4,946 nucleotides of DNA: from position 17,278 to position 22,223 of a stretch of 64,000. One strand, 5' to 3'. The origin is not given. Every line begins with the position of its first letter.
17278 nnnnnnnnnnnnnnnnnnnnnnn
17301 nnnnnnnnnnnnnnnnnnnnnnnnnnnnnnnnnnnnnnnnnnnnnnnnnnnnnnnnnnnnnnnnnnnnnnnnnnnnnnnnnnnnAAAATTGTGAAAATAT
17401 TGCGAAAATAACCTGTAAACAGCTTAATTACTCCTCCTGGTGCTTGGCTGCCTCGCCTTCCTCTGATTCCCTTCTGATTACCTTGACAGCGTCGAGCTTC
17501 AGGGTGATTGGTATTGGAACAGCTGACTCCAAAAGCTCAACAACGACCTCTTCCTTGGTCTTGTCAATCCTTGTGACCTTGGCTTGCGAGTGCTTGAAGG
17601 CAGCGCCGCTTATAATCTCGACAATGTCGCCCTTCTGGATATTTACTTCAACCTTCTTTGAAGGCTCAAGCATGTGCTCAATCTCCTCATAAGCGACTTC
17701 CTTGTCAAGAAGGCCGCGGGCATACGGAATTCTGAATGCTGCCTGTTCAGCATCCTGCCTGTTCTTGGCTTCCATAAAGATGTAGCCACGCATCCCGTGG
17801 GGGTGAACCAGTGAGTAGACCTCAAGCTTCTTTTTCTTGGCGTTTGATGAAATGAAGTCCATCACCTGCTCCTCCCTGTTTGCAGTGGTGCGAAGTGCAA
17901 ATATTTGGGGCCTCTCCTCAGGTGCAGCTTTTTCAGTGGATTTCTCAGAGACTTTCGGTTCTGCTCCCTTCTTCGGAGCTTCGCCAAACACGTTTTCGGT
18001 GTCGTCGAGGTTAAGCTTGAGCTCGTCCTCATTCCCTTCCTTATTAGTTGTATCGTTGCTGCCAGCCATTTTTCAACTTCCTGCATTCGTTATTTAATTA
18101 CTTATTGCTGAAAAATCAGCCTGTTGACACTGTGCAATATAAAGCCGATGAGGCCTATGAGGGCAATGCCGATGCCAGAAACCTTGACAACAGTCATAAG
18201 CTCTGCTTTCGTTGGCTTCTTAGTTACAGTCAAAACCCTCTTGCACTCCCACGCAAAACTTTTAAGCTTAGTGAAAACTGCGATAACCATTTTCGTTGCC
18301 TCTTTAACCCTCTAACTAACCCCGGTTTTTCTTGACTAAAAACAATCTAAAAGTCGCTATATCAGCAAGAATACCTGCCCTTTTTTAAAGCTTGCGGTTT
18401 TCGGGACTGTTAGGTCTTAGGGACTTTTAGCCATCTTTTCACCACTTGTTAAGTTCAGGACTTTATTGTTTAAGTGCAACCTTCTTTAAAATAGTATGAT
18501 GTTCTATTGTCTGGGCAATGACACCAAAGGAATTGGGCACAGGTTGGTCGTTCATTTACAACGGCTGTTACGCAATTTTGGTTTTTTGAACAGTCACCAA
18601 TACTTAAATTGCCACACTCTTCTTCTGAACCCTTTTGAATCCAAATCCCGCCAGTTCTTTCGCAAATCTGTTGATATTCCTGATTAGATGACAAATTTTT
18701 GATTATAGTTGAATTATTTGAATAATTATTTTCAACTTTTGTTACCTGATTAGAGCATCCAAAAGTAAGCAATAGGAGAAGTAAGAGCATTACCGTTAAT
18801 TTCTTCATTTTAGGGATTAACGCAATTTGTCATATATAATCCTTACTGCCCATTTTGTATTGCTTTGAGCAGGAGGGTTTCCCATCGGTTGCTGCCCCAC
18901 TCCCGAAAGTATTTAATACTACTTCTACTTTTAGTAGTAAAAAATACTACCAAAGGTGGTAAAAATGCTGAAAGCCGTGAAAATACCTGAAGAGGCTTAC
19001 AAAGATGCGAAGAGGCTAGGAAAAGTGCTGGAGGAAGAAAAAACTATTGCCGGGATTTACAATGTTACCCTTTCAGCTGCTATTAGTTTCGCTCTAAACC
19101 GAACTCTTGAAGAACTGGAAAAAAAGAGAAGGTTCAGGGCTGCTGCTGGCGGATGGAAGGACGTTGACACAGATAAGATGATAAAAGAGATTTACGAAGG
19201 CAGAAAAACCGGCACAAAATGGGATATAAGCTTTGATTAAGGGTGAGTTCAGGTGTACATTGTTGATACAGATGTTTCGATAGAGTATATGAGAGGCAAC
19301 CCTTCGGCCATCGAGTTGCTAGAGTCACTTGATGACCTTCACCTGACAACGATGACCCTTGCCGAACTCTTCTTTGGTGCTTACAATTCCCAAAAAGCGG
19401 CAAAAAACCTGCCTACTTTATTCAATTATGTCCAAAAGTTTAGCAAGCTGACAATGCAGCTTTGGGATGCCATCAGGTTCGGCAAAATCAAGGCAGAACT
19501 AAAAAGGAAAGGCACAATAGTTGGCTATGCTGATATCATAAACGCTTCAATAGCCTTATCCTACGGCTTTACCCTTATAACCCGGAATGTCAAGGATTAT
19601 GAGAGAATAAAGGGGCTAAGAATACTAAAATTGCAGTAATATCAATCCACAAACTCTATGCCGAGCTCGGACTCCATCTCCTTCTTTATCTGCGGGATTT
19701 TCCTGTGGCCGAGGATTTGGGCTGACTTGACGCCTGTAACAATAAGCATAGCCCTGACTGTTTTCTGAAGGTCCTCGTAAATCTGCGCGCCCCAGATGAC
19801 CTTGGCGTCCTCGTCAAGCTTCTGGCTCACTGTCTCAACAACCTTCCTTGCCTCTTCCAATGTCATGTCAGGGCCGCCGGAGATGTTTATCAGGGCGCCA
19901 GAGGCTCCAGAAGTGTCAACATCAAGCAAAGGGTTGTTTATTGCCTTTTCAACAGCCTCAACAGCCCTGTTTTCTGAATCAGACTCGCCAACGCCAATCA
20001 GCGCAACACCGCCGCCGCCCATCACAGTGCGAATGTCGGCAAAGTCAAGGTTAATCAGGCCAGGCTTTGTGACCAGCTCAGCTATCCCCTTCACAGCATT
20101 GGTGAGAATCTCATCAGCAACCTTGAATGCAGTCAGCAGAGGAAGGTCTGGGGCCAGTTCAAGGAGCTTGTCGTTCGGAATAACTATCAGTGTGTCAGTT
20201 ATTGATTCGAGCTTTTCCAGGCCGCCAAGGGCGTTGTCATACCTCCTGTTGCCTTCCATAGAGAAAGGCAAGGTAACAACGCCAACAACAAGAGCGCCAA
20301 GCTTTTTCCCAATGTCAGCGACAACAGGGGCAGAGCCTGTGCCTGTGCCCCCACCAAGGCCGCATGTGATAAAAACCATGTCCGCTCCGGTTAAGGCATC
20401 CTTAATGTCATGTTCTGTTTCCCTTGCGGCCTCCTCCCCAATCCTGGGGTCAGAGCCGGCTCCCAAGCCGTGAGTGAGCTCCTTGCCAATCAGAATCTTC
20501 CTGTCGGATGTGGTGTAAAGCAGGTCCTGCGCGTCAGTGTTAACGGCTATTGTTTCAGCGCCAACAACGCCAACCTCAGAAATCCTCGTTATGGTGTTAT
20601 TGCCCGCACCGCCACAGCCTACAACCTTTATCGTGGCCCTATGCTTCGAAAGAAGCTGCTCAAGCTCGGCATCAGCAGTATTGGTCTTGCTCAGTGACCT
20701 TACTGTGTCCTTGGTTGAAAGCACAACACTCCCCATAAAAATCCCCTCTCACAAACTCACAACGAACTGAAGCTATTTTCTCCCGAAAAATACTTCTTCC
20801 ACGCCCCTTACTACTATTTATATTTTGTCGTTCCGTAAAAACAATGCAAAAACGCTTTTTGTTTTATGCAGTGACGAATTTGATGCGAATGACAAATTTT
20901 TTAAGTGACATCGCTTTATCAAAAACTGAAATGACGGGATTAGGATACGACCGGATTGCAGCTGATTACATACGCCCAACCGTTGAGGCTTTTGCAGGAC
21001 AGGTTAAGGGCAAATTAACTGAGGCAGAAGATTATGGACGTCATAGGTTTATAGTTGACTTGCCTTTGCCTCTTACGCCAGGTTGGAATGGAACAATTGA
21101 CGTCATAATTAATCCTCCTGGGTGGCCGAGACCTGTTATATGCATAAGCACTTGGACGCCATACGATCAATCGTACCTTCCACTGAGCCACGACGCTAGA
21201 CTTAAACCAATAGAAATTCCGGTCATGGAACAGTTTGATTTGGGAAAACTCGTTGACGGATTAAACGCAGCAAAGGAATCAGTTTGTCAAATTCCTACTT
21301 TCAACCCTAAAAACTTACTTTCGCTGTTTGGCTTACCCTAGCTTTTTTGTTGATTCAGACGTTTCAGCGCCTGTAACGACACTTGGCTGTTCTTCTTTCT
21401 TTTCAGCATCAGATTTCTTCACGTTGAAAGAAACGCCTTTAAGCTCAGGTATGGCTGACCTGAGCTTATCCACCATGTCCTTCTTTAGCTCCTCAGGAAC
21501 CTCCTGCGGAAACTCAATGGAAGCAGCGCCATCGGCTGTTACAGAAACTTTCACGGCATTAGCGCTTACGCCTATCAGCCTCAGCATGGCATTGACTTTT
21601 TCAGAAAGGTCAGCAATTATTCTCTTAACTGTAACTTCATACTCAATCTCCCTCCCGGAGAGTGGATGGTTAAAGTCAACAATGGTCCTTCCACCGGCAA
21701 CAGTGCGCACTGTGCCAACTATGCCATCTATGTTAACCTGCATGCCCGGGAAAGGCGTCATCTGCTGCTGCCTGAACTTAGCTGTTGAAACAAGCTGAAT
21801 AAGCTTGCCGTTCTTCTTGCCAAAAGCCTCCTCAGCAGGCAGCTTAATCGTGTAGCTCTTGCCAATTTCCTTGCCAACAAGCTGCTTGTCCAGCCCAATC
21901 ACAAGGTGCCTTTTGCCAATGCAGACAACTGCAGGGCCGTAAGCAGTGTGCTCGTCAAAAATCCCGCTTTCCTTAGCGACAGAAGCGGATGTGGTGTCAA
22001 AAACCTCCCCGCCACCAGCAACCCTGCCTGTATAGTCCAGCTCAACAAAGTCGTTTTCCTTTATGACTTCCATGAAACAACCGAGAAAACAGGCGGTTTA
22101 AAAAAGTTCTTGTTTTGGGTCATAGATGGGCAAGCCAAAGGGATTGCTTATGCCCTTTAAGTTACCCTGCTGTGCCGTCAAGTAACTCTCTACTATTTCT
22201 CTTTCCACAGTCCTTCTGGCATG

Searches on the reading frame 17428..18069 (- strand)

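Call 65: search_protein_families(library=pfam, proteins=[window:17428-18069:-], max_evalue=0.00001)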
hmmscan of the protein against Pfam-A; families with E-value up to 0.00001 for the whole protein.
window:17428-18069:- (213 aa): 1 family
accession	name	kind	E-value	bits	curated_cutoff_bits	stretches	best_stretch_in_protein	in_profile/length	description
PF03439.18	Spt5-NGN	-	5.5e-17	61.9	22.4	1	55-134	1-84/84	Early transcription elongation factor of RNA pol II, NGN section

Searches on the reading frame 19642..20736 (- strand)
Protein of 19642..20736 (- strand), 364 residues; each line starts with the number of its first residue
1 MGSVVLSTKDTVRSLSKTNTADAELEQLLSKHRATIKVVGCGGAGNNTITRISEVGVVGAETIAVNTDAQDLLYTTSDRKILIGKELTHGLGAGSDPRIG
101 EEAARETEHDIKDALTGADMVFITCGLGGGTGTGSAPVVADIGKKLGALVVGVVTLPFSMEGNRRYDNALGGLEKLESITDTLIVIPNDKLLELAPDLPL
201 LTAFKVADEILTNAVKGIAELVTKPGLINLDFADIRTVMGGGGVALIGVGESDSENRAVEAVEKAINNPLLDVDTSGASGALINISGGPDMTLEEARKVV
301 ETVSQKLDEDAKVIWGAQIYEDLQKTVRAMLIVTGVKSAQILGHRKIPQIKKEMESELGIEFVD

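Call 65: search_protein_families(library=pfam, proteins=[window:19642-20736:-], max_evalue=0.00001)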
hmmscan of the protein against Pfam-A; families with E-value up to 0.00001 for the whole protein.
window:19642-20736:- (364 aa): 2 families
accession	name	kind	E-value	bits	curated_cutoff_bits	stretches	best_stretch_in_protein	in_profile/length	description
PF00091.31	Tubulin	-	3.8e-45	154.9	33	1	36-194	2-188/190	Tubulin/FtsZ family, GTPase domain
PF12327.13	FtsZ_C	-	1e-35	122.3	27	1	243-337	1-95/95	FtsZ family, C-terminal domain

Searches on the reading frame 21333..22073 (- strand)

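Call 65: search_protein_families(library=pfam, proteins=[window:21333-22073:-], max_evalue=0.00001)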
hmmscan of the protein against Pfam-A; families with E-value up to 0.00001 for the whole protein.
window:21333-22073:- (246 aa): 2 families
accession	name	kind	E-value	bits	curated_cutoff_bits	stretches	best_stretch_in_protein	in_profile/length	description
PF22199.2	FKBP26_IF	-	4.8e-17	62.1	27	1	93-138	1-46/46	FKBP26, IF domain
PF00254.34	FKBP_C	-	1.1e-09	38.9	21.1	1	4-100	5-89/94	FKBP-type peptidyl-prolyl cis-trans isomerase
